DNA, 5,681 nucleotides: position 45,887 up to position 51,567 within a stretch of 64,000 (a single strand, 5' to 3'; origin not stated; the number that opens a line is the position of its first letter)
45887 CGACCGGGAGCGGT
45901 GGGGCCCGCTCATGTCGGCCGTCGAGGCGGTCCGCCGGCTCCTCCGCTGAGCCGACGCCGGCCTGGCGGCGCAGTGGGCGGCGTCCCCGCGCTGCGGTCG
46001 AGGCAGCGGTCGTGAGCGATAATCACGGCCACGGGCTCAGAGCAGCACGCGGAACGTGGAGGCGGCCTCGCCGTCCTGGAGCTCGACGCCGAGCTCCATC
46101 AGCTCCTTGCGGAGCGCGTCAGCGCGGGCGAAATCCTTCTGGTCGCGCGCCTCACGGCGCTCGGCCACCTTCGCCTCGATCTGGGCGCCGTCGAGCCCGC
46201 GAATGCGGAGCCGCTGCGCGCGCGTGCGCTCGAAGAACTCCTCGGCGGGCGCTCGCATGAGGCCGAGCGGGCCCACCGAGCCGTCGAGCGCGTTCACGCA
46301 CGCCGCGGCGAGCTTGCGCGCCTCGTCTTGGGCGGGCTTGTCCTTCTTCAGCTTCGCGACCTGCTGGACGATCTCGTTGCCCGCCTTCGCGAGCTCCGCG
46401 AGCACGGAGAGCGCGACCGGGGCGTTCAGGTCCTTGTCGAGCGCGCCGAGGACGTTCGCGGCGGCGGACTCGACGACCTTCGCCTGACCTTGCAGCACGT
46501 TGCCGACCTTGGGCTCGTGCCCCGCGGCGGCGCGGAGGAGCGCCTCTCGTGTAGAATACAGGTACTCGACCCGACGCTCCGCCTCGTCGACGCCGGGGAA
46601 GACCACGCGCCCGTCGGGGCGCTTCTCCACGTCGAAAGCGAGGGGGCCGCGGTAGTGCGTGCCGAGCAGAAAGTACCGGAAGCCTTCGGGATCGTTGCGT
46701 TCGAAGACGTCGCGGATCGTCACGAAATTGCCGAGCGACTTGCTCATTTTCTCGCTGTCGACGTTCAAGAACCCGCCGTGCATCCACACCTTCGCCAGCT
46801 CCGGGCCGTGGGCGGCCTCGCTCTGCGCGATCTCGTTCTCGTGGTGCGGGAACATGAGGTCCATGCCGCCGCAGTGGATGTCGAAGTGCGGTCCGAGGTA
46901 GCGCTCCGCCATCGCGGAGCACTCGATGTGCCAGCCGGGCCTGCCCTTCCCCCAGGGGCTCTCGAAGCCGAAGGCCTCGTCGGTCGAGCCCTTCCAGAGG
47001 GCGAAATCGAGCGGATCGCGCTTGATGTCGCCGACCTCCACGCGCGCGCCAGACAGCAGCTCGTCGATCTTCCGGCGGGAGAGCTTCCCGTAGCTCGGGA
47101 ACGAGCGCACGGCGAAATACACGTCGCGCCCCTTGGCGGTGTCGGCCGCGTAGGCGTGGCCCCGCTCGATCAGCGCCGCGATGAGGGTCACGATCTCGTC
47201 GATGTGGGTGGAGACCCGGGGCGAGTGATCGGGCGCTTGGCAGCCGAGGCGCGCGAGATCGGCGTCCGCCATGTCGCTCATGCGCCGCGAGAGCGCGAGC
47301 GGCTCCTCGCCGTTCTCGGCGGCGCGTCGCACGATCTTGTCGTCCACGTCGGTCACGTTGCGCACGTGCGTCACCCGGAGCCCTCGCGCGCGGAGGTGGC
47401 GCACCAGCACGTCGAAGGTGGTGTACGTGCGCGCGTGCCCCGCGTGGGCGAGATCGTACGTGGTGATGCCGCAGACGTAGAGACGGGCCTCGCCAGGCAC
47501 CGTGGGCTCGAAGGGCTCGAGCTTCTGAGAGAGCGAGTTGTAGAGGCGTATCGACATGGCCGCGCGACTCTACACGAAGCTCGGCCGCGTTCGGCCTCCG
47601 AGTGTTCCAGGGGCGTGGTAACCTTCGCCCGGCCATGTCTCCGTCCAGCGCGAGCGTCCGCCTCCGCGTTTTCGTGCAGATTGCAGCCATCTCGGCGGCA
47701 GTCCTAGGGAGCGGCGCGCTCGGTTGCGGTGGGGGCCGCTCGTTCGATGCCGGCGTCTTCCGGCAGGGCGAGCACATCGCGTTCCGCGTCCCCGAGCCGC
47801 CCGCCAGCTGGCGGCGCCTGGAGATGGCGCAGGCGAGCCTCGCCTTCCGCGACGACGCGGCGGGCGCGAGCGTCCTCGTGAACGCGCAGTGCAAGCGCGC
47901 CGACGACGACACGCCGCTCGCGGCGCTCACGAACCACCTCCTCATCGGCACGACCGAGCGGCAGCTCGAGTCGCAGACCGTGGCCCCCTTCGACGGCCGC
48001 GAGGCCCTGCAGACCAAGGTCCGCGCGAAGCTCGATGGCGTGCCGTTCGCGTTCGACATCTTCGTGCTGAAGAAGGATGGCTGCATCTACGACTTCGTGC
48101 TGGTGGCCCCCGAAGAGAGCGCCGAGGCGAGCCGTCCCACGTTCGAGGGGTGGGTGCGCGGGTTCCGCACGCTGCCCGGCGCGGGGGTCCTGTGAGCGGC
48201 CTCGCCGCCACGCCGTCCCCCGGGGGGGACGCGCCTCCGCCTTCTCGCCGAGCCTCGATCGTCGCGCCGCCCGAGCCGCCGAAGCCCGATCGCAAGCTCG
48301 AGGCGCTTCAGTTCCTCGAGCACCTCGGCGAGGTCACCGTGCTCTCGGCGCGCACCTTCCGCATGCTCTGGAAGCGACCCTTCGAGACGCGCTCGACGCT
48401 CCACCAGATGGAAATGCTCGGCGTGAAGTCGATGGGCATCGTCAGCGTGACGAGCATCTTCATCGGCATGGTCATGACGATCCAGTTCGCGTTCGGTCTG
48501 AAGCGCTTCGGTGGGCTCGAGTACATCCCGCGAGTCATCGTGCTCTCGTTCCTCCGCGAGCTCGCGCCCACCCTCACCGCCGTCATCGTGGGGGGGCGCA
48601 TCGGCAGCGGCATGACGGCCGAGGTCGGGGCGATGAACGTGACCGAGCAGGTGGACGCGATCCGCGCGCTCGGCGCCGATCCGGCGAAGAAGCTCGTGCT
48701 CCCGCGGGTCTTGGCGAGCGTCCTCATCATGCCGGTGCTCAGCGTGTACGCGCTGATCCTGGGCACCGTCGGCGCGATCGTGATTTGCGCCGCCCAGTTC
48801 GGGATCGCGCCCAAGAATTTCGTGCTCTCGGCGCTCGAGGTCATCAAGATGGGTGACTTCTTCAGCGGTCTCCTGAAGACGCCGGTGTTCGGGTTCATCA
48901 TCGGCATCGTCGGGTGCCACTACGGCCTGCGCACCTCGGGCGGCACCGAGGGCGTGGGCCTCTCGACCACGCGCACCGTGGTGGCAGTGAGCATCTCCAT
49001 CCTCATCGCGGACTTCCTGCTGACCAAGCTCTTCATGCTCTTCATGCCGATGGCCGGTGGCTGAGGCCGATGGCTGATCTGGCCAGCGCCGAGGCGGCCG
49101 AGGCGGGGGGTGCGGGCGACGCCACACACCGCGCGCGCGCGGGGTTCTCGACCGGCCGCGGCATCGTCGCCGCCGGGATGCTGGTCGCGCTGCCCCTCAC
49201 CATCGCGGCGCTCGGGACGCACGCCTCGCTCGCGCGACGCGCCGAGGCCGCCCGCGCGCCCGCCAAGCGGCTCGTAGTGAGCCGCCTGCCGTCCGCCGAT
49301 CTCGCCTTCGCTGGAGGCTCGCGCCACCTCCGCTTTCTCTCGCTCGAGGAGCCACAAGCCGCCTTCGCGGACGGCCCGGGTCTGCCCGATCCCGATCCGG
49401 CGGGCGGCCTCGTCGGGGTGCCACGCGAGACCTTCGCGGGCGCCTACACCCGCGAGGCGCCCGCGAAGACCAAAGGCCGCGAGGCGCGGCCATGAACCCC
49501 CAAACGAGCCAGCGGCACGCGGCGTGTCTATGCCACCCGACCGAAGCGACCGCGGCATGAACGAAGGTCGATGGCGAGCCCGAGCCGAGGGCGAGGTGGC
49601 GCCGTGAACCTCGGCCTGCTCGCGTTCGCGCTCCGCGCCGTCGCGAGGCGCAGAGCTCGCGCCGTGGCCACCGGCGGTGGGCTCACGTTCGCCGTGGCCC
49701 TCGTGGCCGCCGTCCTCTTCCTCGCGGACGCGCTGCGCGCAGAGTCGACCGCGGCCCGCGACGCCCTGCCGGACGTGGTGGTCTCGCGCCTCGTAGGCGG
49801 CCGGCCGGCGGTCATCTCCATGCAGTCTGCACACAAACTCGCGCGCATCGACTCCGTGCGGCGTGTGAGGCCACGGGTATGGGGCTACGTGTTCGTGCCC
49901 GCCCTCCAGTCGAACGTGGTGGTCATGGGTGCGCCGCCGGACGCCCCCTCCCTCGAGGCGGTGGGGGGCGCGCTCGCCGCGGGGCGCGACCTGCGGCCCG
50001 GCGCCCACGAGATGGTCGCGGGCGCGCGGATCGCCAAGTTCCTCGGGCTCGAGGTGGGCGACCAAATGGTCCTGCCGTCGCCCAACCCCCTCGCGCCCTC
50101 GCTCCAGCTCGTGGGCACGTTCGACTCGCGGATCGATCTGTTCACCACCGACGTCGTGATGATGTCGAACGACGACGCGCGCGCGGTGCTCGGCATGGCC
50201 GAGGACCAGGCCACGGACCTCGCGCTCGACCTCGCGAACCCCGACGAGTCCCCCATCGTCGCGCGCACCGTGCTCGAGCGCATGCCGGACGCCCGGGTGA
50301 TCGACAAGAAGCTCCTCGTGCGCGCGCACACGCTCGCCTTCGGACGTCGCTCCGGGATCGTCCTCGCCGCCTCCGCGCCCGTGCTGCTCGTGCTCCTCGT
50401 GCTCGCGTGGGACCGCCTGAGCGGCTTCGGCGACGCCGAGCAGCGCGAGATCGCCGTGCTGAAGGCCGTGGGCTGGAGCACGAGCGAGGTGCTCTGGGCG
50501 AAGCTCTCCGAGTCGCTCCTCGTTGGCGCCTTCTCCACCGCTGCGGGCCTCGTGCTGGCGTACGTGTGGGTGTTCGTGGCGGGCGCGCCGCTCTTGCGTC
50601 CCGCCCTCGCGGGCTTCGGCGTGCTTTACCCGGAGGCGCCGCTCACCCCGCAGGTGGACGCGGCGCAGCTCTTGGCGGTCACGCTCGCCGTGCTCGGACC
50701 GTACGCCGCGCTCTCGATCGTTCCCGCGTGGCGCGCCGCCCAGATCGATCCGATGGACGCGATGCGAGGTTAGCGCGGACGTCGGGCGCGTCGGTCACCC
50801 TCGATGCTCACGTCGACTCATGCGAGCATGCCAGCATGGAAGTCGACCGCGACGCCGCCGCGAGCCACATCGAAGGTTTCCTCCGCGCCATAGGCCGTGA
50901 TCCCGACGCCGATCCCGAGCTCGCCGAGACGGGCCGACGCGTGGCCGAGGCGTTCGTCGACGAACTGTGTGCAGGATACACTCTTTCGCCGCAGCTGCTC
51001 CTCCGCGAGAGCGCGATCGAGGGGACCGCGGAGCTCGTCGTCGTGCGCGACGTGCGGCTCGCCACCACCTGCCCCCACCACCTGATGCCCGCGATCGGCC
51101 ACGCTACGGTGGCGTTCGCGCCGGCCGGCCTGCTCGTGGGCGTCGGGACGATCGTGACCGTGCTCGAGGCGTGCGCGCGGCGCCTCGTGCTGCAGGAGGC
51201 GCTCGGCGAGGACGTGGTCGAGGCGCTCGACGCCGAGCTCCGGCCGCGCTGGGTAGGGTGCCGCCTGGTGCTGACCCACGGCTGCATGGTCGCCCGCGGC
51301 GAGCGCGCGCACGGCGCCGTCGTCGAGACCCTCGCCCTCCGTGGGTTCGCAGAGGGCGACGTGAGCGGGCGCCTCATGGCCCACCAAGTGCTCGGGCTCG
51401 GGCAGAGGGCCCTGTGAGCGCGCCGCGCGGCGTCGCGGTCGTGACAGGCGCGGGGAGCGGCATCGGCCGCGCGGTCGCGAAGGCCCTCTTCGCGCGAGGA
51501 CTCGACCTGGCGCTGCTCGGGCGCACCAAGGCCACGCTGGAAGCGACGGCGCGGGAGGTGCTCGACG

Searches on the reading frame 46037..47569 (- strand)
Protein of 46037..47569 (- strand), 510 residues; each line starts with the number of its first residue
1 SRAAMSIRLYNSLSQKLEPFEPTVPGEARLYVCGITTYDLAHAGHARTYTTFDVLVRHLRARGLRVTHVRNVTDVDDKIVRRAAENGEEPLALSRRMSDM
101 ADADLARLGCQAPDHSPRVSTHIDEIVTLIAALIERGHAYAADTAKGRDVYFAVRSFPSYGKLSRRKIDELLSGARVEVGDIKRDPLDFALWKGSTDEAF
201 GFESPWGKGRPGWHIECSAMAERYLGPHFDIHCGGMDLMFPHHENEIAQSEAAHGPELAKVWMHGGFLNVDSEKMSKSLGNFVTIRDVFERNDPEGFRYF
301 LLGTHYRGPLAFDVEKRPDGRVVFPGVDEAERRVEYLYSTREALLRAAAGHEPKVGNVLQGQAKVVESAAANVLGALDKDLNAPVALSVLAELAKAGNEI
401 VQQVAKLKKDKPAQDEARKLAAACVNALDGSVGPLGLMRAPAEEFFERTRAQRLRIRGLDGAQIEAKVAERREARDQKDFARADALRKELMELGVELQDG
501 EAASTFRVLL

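Call 56: search_protein_families(library=pfam, proteins=[window:46037-47569:-], max_evalue=0.01)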
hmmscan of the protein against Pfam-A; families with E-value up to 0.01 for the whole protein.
window:46037-47569:- (510 aa): 6 families
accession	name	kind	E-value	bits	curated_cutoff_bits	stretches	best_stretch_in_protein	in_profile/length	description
PF01406.26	tRNA-synt_1e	-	3.7e-117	391.5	27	1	20-314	2-293/301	tRNA synthetases class I (C) catalytic domain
PF09334.17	tRNA-synt_1g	-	1.1e-13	51.2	20.1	2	255-303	308-356/391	tRNA synthetases class I (M)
PF01921.24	tRNA-synt_1f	-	3e-05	23.6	27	1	271-314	279-322/360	tRNA synthetases class I (K)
PF09190.17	DALR_2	-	3.7e-05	24.6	22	1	376-421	5-43/57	DALR domain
PF00133.28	tRNA-synt_1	-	9e-05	21.8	22.7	1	230-308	330-409/414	tRNA synthetases class I (I, L, M and V)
PF23493.1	CysS_C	-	0.0003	21.3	23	1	464-505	8-49/51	Cysteinyl-tRNA ligase anticodon binding domain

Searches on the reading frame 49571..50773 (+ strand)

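Call 56: search_protein_families(library=pfam, proteins=[window:49571-50773:+], max_evalue=0.01)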
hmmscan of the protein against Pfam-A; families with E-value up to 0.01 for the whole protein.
window:49571-50773:+ (400 aa): 2 families
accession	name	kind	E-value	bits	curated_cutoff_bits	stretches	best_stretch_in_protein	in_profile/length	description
PF12704.14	MacB_PCD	-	1.2e-09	39.2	27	1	36-221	6-191/207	MacB-like periplasmic core domain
PF02687.27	FtsX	-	2.6e-09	37.6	25.5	1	271-394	7-120/120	FtsX-like permease C-terminal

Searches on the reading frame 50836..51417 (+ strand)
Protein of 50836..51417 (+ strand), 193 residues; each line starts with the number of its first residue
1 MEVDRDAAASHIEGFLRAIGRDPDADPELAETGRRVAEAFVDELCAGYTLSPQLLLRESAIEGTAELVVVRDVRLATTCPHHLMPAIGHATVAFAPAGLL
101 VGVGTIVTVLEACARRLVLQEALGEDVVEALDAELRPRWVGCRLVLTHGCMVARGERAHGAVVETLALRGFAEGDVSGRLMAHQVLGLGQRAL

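Call 56: search_protein_families(library=pfam, proteins=[window:50836-51417:+], max_evalue=0.01)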
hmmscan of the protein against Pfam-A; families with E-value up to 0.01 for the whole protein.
window:50836-51417:+ (193 aa): 1 family
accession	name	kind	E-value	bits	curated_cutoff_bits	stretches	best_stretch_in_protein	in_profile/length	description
PF01227.27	GTP_cyclohydroI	-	9.2e-39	133.2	27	1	10-179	3-171/179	GTP cyclohydrolase I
